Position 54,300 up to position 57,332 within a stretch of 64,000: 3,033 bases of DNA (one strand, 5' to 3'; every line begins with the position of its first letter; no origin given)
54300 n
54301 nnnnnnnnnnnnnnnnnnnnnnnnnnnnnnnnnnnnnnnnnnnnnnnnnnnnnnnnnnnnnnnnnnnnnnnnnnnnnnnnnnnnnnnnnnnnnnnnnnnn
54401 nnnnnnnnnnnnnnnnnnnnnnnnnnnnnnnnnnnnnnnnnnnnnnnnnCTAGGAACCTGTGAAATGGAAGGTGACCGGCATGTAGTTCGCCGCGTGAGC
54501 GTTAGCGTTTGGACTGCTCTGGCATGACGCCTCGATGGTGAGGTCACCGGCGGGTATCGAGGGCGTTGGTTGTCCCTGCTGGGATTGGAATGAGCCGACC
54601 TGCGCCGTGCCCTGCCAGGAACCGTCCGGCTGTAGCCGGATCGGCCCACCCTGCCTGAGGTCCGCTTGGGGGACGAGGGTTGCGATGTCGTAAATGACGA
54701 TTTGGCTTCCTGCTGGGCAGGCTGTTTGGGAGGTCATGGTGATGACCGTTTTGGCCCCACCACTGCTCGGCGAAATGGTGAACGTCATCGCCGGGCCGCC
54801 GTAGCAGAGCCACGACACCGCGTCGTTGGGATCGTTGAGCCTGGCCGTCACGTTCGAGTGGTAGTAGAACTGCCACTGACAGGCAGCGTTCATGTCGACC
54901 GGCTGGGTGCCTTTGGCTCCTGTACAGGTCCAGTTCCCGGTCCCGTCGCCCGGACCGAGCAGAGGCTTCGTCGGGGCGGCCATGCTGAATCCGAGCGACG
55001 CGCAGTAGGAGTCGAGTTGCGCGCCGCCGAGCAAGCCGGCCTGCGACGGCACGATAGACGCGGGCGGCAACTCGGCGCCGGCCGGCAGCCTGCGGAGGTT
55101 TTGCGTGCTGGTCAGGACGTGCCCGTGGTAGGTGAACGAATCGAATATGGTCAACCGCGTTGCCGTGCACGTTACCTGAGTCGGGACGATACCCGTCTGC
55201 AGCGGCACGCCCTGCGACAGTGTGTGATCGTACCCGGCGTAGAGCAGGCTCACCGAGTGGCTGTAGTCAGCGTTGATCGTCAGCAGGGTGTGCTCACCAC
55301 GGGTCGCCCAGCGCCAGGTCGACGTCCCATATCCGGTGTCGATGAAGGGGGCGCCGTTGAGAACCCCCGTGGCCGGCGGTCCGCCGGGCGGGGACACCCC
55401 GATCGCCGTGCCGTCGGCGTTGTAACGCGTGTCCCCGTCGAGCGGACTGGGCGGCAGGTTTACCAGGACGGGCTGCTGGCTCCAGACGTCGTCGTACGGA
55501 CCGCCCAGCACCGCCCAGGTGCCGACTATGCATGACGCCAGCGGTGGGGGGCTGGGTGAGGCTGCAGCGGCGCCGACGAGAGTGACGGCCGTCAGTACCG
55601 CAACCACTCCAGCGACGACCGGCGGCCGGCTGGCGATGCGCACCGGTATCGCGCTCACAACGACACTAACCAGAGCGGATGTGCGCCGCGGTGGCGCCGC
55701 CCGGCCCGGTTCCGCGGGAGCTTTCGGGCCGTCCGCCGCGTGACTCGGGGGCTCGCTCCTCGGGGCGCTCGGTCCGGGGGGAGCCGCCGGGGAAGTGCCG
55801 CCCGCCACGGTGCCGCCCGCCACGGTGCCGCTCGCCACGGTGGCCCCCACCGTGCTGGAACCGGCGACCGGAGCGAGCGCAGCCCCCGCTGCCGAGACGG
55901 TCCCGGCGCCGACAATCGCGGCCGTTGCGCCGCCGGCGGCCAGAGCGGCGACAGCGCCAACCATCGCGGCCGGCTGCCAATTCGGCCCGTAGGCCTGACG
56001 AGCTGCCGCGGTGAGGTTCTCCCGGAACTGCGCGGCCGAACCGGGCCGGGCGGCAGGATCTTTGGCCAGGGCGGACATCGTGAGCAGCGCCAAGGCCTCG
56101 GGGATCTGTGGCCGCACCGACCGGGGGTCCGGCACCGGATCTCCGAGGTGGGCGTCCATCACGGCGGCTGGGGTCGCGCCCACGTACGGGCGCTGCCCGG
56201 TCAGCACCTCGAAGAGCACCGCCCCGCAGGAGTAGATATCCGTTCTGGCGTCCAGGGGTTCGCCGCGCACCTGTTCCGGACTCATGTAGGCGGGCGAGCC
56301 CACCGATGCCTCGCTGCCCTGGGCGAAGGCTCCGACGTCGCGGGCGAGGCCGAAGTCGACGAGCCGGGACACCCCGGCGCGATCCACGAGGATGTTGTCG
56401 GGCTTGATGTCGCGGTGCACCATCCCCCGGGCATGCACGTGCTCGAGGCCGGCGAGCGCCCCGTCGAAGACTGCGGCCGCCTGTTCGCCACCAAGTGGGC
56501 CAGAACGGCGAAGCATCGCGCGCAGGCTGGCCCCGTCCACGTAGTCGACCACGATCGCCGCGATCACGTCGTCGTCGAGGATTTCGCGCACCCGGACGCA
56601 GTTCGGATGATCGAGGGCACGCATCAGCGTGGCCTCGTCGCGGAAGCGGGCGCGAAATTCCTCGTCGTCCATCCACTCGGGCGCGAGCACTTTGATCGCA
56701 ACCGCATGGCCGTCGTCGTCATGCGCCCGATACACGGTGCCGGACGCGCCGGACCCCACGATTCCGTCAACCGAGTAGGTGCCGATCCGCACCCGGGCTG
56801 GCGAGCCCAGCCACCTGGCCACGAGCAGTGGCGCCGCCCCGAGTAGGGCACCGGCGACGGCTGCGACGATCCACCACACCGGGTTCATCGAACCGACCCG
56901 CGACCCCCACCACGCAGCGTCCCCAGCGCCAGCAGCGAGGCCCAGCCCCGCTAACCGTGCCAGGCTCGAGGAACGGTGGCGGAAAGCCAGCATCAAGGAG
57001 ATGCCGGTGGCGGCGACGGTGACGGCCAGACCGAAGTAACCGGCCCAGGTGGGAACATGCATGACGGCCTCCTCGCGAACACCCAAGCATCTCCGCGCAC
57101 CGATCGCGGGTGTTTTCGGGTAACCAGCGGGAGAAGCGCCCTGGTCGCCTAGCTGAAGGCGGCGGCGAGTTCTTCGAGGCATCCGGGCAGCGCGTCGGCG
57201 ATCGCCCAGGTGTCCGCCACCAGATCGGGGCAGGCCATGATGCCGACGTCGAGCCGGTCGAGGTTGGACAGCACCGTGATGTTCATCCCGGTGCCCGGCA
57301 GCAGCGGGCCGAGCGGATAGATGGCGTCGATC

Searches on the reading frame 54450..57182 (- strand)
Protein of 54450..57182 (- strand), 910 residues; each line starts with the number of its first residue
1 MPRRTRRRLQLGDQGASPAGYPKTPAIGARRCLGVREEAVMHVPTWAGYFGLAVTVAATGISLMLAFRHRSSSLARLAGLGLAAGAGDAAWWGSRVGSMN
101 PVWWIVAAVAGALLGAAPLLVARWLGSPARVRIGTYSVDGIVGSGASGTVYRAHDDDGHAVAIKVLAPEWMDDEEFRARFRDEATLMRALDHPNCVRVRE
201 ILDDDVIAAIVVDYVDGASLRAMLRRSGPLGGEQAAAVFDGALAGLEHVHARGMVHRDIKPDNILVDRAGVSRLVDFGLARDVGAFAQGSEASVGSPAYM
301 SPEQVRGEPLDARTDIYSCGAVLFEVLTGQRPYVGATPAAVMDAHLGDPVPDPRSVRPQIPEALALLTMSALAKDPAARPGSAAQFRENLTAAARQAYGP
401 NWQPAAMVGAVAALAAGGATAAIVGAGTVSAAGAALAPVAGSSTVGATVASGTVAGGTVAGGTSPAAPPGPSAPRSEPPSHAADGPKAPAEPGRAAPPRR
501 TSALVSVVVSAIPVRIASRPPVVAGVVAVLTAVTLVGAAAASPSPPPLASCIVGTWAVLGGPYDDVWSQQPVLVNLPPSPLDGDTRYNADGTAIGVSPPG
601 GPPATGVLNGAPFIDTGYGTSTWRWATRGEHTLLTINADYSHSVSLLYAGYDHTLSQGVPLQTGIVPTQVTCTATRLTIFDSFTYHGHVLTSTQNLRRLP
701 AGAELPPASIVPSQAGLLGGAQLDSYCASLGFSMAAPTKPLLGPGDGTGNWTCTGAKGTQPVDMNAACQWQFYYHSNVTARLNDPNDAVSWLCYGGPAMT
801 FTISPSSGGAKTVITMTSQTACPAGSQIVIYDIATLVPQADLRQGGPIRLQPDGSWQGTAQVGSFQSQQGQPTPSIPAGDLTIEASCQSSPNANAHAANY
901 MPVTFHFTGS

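Call 4: search_protein_families(library=pfam, proteins=[window:54450-57182:-], max_evalue=0.01)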
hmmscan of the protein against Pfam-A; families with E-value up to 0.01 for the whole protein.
window:54450-57182:- (910 aa): 5 families
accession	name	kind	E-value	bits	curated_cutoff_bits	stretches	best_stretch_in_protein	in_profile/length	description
PF00069.31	Pkinase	-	4.2e-50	171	31.7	1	136-382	1-254/263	Protein kinase domain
PF07714.23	PK_Tyr_Ser-Thr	-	1.5e-34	119.9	23.1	1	141-381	6-250/258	Protein tyrosine and serine/threonine kinase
PF03109.22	ABC1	-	1.3e-06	28.2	22.9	1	210-284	145-218/244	ABC1 atypical kinase-like domain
PF01636.29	APH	-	0.00011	22.5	23.2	1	250-281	166-198/239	Phosphotransferase enzyme family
PF17667.7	Pkinase_fungal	-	0.00035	19.8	24.1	1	237-319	290-379/387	Fungal protein kinase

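Call 5: search_protein_families(library=ncbifam, proteins=[window:54450-57182:-], max_evalue=0.01)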
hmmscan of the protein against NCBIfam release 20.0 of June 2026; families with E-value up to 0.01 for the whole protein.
window:54450-57182:- (910 aa): 18 families
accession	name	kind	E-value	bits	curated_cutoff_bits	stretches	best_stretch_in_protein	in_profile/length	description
NF033483.0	PknB_PASTA_kin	equivalog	4.1e-79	267.1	450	1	135-397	8-272/563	Stk1 family PASTA domain-containing Ser/Thr kinase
NF052427.1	StpK7MSMEG_1200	equivalog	6.5e-48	163.6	900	1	132-486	5-355/601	serine/threonine protein kinase StpK7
NF047741.1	antiphage_MADS6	equivalog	6.9e-43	147.1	460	2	204-400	269-467/612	methylation-associated defense system protein kinase MAD6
TIGR03903.1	TOMM_kin_cyc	equivalog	5.3e-42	143.8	705.75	1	158-409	3-263/1267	TOMM system kinase/cyclase fusion protein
NF038150.1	lanthi_synth_IV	equivalog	3.3e-35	121.7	650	1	134-457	189-512/851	class IV lanthionine synthetase LanL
NF009651.0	PRK13184.1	equivalog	3.8e-32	111.2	839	1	134-392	2-289/932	serine/threonine-protein kinase PknD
NF053615.1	SerThrKinAfsKStmc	equivalog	3.4e-28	98.7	1300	1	132-492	11-381/809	protein serine/threonine kinase AfsK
NF033442.0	BREX_PglW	equivalog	1.6e-22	79.2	990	2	135-281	513-661/1391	BREX system serine/threonine kinase PglW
NF038151.1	lanthi_synth_III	equivalog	6e-16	58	575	1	135-432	221-536/833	class III lanthionine synthetase LanKC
NF043056.1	T4SS_LegK1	equivalog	2.1e-10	39.8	550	1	247-326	203-283/516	Dot/Icm T4SS effector kinase LegK1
NF011463.0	PRK14879.1-4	equivalog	1.2e-07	31.4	188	1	141-280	22-160/237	Kae1-associated kinase Bud32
NF058632.1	SerThrKinPrkT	equivalog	3.3e-07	29.6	280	1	135-278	22-163/322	serine/threonine protein kinase PrkT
TIGR03724.2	arch_bud32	equivalog_domain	5.8e-07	29.2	125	1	174-281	34-132/193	KEOPS complex kinase/ATPase Bud32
NF041408.1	XopAU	subfamily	1.2e-06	28.4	450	1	243-330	338-418/498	XopAU family type III secretion system effector serine/threonine kinase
NF007174.0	PRK09605.1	equivalog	6.5e-05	21.6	447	1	171-281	374-474/535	bifunctional N(6)-L-threonylcarbamoyladenine synthase/serine/threonine protein kinase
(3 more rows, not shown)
